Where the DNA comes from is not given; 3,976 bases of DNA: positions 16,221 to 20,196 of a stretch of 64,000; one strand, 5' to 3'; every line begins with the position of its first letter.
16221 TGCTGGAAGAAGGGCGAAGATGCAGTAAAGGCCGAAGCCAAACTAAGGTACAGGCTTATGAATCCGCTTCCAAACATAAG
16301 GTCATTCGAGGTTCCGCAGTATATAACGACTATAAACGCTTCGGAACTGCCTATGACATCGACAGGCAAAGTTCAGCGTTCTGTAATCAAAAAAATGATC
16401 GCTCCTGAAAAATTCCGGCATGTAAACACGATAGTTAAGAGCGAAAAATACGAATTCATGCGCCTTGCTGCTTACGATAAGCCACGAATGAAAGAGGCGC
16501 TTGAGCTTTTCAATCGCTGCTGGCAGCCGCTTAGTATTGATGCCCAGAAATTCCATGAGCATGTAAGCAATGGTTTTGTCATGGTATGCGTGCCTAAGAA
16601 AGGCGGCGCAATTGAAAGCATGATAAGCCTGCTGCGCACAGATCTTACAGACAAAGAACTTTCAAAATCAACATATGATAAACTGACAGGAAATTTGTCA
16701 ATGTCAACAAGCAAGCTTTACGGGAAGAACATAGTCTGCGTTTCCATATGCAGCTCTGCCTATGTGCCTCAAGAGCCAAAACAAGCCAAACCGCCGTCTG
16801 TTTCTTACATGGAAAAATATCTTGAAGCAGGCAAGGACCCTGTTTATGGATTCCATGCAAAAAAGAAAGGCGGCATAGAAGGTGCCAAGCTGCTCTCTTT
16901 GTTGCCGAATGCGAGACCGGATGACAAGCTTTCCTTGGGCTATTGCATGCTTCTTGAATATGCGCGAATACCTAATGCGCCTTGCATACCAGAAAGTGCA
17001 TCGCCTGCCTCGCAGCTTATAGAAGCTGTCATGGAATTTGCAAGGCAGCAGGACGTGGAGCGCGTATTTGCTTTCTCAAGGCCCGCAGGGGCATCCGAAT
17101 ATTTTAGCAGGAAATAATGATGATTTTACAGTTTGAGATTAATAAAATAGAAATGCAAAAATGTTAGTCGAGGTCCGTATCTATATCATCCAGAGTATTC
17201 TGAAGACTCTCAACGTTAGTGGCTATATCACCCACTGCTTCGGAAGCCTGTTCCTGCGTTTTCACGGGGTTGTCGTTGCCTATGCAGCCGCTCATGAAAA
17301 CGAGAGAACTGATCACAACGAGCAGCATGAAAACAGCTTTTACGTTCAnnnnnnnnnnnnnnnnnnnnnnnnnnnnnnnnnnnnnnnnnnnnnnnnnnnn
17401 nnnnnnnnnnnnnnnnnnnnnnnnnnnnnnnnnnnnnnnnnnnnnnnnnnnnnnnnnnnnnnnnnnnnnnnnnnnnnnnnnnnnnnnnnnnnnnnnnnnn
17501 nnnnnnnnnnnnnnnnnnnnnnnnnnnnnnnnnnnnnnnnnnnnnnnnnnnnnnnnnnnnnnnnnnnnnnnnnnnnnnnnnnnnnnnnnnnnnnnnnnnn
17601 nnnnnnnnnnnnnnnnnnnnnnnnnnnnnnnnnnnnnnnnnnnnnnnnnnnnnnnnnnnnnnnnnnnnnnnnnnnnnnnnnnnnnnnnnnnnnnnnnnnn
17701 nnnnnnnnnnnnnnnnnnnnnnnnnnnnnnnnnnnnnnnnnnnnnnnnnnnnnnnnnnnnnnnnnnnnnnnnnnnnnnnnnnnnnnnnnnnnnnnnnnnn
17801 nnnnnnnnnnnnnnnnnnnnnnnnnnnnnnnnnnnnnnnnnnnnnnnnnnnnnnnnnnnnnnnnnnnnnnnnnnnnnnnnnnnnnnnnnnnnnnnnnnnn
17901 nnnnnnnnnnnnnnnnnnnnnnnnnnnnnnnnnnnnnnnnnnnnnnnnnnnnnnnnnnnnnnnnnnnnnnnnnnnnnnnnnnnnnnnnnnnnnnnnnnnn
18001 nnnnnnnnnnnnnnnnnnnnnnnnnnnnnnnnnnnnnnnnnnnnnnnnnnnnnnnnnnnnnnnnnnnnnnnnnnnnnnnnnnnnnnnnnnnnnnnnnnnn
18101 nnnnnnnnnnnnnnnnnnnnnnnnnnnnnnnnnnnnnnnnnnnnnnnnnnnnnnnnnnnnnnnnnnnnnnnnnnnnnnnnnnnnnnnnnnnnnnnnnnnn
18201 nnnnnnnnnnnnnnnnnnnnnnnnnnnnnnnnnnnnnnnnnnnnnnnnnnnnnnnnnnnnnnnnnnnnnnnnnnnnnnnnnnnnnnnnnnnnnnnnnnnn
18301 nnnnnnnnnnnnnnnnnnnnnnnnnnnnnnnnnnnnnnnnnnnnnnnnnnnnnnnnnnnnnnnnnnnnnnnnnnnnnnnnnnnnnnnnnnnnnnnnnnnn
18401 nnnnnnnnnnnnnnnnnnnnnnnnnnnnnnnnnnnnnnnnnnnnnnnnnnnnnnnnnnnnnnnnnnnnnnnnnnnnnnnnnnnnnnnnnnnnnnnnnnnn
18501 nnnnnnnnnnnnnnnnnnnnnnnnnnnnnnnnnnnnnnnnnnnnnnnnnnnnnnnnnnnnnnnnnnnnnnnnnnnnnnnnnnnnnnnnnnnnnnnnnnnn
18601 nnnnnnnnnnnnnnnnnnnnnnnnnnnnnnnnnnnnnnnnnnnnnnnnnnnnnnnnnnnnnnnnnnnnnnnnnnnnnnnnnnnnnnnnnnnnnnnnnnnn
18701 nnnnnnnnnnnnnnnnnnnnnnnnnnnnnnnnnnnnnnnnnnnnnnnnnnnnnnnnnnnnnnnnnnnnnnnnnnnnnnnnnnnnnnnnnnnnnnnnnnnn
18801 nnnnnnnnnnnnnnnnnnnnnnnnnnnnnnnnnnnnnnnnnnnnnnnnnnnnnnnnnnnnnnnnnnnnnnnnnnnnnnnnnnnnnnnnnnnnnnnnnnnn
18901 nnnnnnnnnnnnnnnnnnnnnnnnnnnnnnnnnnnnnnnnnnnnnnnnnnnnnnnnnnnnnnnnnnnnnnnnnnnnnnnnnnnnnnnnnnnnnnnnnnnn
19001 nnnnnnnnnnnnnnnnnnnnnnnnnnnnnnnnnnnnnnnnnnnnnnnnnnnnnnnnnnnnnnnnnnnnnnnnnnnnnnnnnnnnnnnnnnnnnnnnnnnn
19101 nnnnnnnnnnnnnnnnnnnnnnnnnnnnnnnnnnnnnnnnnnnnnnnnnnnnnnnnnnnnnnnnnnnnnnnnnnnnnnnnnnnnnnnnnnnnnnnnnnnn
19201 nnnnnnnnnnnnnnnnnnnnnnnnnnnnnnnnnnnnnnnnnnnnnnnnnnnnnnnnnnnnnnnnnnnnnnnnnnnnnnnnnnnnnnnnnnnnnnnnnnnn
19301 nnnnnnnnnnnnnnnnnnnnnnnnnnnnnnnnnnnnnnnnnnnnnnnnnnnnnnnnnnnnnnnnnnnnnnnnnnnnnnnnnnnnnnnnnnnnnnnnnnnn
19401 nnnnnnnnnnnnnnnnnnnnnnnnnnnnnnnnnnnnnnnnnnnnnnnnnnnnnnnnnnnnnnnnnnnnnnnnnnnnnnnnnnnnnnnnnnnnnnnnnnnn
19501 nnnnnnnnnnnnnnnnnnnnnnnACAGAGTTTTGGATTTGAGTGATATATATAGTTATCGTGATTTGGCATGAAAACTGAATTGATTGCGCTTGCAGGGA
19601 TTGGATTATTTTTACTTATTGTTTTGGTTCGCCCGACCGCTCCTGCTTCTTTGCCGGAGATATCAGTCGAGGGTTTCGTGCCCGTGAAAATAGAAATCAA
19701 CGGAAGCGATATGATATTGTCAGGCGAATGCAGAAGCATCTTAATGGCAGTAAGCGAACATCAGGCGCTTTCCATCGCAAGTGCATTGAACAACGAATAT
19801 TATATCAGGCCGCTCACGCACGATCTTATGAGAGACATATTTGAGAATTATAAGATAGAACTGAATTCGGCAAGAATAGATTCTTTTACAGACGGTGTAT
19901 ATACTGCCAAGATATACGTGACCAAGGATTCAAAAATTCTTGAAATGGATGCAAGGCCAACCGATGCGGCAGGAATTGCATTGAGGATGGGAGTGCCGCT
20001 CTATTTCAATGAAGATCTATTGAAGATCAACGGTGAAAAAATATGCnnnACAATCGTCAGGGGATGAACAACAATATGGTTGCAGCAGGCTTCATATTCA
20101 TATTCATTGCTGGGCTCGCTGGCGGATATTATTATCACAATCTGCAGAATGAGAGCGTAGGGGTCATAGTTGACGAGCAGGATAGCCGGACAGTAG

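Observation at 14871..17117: ANL-family AMP-dependent ligase fused to an uncharacterised ~250-aa C-terminal domain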

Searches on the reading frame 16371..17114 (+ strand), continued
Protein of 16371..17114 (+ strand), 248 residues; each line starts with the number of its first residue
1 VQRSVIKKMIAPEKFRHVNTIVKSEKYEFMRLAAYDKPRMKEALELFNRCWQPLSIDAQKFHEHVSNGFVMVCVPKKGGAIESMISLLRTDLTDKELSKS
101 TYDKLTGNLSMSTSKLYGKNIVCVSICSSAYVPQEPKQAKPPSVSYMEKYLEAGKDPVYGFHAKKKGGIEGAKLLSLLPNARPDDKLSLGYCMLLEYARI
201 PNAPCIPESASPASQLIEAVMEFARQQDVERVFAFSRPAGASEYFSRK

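Call 85: find_encoding_contigs(protein=P0005, flank=8000, max_places=2)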
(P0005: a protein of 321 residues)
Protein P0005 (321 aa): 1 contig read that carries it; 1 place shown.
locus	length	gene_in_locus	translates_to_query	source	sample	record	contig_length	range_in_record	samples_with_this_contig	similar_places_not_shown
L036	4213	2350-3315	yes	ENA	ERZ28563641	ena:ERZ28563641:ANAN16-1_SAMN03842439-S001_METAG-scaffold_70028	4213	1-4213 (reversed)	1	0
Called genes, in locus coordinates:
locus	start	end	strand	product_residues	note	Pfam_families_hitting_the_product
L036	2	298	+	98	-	?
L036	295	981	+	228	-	PF01487:DHquinase_I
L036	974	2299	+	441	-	-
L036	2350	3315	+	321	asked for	-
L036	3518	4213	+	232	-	?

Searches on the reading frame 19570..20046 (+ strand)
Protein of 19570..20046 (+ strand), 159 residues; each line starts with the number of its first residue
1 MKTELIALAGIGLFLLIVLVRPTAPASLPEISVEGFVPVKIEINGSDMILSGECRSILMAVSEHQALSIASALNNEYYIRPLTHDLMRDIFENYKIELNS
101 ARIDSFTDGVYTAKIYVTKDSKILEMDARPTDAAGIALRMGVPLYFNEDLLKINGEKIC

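Call 20: search_protein_families(library=pfam, proteins=[window:19570-20046:+], max_evalue=0.001)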
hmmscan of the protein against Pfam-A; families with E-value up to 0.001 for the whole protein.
window:19570-20046:+ (159 aa): 1 family
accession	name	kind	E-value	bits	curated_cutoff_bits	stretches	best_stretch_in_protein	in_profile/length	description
PF02577.19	BFN_dom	-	2.8e-24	85.5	27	1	56-154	11-107/112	Bifunctional nuclease domain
